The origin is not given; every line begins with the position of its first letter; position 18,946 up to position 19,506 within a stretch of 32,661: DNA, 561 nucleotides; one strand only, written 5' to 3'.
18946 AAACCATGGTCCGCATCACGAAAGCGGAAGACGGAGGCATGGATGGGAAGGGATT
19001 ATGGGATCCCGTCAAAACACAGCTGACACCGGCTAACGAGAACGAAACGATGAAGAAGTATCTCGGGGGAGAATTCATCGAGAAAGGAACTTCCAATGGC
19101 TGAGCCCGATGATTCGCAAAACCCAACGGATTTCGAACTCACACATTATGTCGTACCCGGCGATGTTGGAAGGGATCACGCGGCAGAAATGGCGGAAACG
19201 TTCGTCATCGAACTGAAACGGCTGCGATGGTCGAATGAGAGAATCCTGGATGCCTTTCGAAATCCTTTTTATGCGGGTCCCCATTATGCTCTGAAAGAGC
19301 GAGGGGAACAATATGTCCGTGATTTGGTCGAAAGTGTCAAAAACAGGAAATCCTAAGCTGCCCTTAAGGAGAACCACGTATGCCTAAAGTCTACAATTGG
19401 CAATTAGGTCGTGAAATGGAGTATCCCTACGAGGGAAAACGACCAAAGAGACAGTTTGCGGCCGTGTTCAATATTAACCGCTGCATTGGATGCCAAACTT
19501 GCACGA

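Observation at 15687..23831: Periplasmic Nitrospira/anammox-type NXR-like molybdoenzyme cluster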

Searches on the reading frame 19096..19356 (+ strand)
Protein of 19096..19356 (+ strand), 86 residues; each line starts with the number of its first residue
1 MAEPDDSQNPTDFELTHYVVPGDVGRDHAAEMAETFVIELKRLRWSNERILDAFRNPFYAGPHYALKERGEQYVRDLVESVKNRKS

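Call 4: search_protein_families(library=pfam, proteins=[window:19096-19356:+])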
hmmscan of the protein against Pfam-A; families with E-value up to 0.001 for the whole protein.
window:19096-19356:+ (86 aa): 0 families

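Call 30: search_protein_families(library=ncbifam, proteins=[window:19096-19356:+], max_evalue=0.001)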
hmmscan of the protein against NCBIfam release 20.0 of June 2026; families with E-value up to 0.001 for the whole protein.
window:19096-19356:+ (86 aa): 0 families

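Call 44: search_protein_families(library=pfam, proteins=[window:19096-19353:+], max_evalue=10)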
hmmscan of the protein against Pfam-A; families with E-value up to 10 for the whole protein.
window:19096-19353:+ (86 aa): 1 family
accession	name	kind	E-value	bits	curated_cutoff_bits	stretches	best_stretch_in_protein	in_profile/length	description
PF17211.8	VHL_C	-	0.15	12.3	22.4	1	64-80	1-17/49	VHL box domain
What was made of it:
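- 19096..19356 (+): Conserved 86-aa protein of unknown function between alpha and beta. No Pfam or NCBIfam family (calls 4, 30, 44).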

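Call 45: find_homologous_proteins(query=window:19096-19353:+, max_evalue=0.001)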
Query window:19096-19353:+ (86 aa): 10 proteins with E <= 0.001 among 10 candidates.
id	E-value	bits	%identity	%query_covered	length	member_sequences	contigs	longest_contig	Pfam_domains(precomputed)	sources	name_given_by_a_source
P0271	1.3e-50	187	98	100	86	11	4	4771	-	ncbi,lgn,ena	ncbi:MAG: hypothetical protein AAB330_01325 [Bacteroidota bacterium]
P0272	3.2e-42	160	84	99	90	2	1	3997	-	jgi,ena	-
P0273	2.1e-41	157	80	97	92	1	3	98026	-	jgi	jgi:hypothetical protein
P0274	5.1e-41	156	83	98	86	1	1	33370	-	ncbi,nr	ncbi:MAG: hypothetical protein HY562_07250 [Ignavibacteriales bacterium]|nr:hypothetical protein [Ig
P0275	1.2e-36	142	75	97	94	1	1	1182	-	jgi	jgi:hypothetical protein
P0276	2.0e-34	135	73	99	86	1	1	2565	-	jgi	-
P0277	1.6e-33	132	71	100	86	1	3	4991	-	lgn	-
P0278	3.1e-29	119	73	85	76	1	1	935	-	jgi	jgi:hypothetical protein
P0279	1.3e-27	113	63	98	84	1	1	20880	-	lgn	-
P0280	2.2e-27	113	61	98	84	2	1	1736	-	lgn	-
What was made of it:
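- Tried and rejected: The word-indexed homologue search returned only 10 close relatives, all named 'hypothetical' (call 45).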

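Call 48: find_encoding_contigs(protein=P0271, flank=10000, max_places=4)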
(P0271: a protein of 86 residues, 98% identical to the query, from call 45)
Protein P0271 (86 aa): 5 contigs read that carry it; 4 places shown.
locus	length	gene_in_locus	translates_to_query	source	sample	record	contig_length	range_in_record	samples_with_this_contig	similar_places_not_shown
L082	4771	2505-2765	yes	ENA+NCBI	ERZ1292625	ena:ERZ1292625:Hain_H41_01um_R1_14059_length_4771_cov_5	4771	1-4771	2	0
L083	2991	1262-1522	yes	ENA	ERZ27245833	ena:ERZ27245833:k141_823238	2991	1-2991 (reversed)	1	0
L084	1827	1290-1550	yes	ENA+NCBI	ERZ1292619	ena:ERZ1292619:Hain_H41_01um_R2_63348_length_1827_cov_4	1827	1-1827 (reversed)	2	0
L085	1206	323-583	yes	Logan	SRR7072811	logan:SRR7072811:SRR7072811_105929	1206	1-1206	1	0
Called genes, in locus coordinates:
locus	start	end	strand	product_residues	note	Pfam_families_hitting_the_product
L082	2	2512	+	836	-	PF00384:Molybdopterin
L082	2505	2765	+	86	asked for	-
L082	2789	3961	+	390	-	PF13187:Fer4_9 (faint), PF12797:Fer4_2 (faint), PF13237:Fer4_10, PF13247:Fer4_11, PF12838:Fer4_7 (weak)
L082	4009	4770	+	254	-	?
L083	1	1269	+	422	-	?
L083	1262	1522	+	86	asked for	-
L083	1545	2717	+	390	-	PF13187:Fer4_9 (faint), PF12797:Fer4_2 (faint), PF13237:Fer4_10, PF13247:Fer4_11, PF12838:Fer4_7 (weak)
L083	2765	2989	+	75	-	?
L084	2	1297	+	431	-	?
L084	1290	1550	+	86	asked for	-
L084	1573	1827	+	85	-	?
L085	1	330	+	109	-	?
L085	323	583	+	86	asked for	-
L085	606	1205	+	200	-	?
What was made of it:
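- The near-identical contigs come from groundwater samples whose oxygen status I did not establish (call 48).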

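Call 51: predict_structure(alignment_id=A2)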
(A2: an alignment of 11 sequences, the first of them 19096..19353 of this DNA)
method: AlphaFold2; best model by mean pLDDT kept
length: 86 residues; sequences in the alignment: 11
mean_pLDDT: 79.0   pTM: 0.62
mean pLDDT of the five models: 79.0, 78.7, 78.1, 76.8, 76.4
residues with pLDDT >= 90: 48; 70-90: 8; 50-70: 18; < 50: 12
segments of 3 or more residues with pLDDT < 50: 11-16
pLDDT, mean of each block of 10 residues (from residue 1): 51 49 70 93 94 94 93 95 65
secondary structure, 60 per line:
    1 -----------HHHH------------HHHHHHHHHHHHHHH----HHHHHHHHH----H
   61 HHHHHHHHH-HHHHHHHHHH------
elements in order: H12-15 H28-42 H47-55 H60-69 H71-80

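Call 54: fold_search(model_id=the predicted structure, library=pdb)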
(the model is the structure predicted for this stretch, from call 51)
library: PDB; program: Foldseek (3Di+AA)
matches with E <= 10: 4; with E <= 0.001: 0
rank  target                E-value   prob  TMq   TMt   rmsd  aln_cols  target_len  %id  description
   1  2o38_A                6.7e+00  0.07  0.28  0.27  12.5        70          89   16  Putative XRE Family Transcriptional Regulator (released 2007-01-02)
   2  7qca_SN0              7.5e+00  0.07  0.32  0.23   9.7        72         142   12  Spraguea lophii ribosome (released 2022-11-30)
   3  1hrs                  8.0e+00  0.04  0.23  0.12  10.6        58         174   12  A CRYSTALLOGRAPHIC STUDY OF HAEM BINDING TO FERRITIN (released 1994-05-31)
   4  1gjs_MODEL_1_A        9.0e+00  0.06  0.28  0.35   9.0        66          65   14  Solution structure of the Albumin binding domain of Streptococcal Protein G (released 2001-08-09)
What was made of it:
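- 19096..19356 (+): AF2 predicts a helical core at pLDDT above 90; Foldseek finds no PDB match (calls 51, 54).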

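Call 57: find_encoding_contigs(protein=P0273, flank=10000, max_places=2)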
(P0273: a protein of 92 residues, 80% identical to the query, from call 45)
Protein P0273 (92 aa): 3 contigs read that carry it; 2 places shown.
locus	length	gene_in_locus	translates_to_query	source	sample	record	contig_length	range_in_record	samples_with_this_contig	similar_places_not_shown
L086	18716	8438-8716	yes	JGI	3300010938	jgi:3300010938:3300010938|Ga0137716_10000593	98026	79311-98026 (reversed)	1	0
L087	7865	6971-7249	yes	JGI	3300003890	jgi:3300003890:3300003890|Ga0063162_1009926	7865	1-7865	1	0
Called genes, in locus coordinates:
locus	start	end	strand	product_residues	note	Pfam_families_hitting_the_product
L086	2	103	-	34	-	?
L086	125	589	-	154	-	-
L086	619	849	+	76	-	-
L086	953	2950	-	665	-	PF05649:Peptidase_M13_N, PF01431:Peptidase_M13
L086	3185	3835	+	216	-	PF00149:Metallophos, PF12850:Metallophos_2, PF14582:Metallophos_3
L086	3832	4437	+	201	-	PF00702:Hydrolase, PF13419:HAD_2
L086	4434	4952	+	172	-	PF02082:Rrf2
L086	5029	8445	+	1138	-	PF00384:Molybdopterin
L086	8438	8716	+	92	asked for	-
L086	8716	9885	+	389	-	PF13187:Fer4_9 (faint), PF12797:Fer4_2 (faint), PF13237:Fer4_10, PF13247:Fer4_11, PF12838:Fer4_7 (weak)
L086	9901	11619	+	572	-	PF00034:Cytochrom_C, PF13442:Cytochrome_CBB3, PF00034:Cytochrom_C (weak), PF09459:EB_dh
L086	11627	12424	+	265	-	PF02613:Nitrate_red_del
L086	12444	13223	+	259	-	PF13646:HEAT_2 (faint), PF03130:HEAT_PBS (faint), PF02985:HEAT (faint)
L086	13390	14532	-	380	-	PF02746:MR_MLE_N, PF13378:MR_MLE_C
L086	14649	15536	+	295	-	PF03446:NAD_binding_2, PF03807:F420_oxidored (faint), PF14833:NAD_binding_11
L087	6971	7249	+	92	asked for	-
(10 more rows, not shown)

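Call 58: find_encoding_contigs(protein=P0274, flank=10000, max_places=2)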
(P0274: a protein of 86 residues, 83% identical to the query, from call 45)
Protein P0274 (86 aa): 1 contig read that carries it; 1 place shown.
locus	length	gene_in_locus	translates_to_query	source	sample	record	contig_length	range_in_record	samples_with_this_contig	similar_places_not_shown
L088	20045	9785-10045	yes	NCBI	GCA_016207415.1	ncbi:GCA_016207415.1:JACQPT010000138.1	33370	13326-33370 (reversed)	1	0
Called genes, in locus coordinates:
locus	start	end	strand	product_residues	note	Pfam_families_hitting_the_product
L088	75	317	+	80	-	-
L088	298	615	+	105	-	-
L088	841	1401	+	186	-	PF01558:POR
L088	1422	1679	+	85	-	-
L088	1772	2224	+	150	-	-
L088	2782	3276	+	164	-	PF00582:Usp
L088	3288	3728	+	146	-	PF02082:Rrf2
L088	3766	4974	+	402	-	PF12801:Fer4_5, PF00037:Fer4 (faint), PF12801:Fer4_5 (weak), PF12838:Fer4_7 (faint), PF13237:Fer4_10, PF14697:Fer4_21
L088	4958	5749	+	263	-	PF01209:Ubie_methyltran (faint), PF13489:Methyltransf_23, PF13847:Methyltransf_31, PF08241:Methyltransf_11, PF08242:Methyltransf_12, PF13649:Methyltransf_25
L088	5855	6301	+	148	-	PF02082:Rrf2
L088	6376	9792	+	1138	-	PF00384:Molybdopterin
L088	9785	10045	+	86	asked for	-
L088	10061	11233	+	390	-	PF13187:Fer4_9 (faint), PF12797:Fer4_2 (faint), PF13237:Fer4_10, PF13247:Fer4_11, PF12838:Fer4_7 (weak)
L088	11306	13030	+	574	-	PF00034:Cytochrom_C, PF13442:Cytochrome_CBB3, PF00034:Cytochrom_C (weak), PF09459:EB_dh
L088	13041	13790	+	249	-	PF02613:Nitrate_red_del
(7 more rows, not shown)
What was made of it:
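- The Rieske/cytochrome b module is again adjacent to the cluster in an Ignavibacteriales MAG (call 58).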
